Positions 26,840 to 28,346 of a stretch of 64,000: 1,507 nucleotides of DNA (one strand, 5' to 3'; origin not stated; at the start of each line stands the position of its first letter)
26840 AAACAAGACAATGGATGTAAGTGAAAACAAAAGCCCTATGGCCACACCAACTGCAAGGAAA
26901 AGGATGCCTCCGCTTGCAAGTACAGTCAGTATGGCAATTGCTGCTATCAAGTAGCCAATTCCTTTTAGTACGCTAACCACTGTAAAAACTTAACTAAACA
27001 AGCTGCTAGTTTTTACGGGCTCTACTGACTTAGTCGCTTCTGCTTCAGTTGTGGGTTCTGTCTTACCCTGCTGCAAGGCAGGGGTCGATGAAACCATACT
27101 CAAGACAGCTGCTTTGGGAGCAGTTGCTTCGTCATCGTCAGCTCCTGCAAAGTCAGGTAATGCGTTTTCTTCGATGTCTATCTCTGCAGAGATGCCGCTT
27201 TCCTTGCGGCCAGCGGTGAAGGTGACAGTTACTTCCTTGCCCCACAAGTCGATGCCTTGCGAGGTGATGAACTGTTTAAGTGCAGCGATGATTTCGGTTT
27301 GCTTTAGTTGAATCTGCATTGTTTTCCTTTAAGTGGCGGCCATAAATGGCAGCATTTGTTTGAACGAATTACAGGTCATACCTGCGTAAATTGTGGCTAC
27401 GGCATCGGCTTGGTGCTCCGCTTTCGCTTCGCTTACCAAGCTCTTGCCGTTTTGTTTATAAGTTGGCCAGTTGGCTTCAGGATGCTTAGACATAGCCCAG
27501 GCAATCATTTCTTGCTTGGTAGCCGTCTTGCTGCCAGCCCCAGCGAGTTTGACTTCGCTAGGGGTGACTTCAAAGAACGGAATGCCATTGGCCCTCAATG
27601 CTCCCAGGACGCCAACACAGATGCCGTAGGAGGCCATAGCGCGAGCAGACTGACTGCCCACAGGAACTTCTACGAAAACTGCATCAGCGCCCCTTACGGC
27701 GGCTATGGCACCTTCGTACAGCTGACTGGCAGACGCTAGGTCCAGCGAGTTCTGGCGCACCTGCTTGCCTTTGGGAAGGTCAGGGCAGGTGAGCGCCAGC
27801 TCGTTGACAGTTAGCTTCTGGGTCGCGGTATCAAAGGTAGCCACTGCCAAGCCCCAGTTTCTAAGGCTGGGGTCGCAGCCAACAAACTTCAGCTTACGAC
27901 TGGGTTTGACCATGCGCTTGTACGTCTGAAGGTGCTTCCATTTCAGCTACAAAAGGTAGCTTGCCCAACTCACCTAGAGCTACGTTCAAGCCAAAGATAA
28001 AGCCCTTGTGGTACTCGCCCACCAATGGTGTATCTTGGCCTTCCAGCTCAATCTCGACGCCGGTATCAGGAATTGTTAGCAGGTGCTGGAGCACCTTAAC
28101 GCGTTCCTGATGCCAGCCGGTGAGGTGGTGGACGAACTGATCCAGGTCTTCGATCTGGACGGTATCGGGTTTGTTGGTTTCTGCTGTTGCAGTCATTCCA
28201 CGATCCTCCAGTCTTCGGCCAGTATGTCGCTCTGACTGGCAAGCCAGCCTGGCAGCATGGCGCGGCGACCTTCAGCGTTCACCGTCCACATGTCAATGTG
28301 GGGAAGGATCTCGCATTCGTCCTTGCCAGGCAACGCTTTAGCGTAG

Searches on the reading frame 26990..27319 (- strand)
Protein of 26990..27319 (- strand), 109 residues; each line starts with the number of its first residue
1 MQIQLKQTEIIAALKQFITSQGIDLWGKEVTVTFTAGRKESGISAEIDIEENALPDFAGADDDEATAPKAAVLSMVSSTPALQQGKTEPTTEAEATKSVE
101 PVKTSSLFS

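Call 12: search_protein_families(library=phrogs, proteins=[window:26990-27319:-], max_evalue=0.001)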
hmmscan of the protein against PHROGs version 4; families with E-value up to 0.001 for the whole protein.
window:26990-27319:- (109 aa): 4 families
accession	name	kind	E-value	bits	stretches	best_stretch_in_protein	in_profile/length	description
phrog_7564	-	unknown function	8.3e-08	33.5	1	1-72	1-73/145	-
phrog_18842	-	unknown function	2e-07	32.6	1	1-92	1-90/147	-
phrog_27655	-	unknown function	6.7e-06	27.3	1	1-53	1-53/148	-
phrog_7641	-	unknown function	2.9e-05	25.6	1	1-104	1-96/151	-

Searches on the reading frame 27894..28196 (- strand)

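Call 12: search_protein_families(library=phrogs, proteins=[window:27894-28196:-], max_evalue=0.001)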
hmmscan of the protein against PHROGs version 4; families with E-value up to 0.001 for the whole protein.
window:27894-28196:- (100 aa): 3 families
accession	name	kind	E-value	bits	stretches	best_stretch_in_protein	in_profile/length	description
phrog_15896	-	DNA, RNA and nucleotide metabolism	6.6e-10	39.8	1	7-91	8-92/99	Mu Gam-like end protection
phrog_12368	-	unknown function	6.4e-08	33.7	1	16-91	6-80/222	-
phrog_6755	-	DNA, RNA and nucleotide metabolism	3e-06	28.4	1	15-83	54-119/125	Mu Gam-like end protection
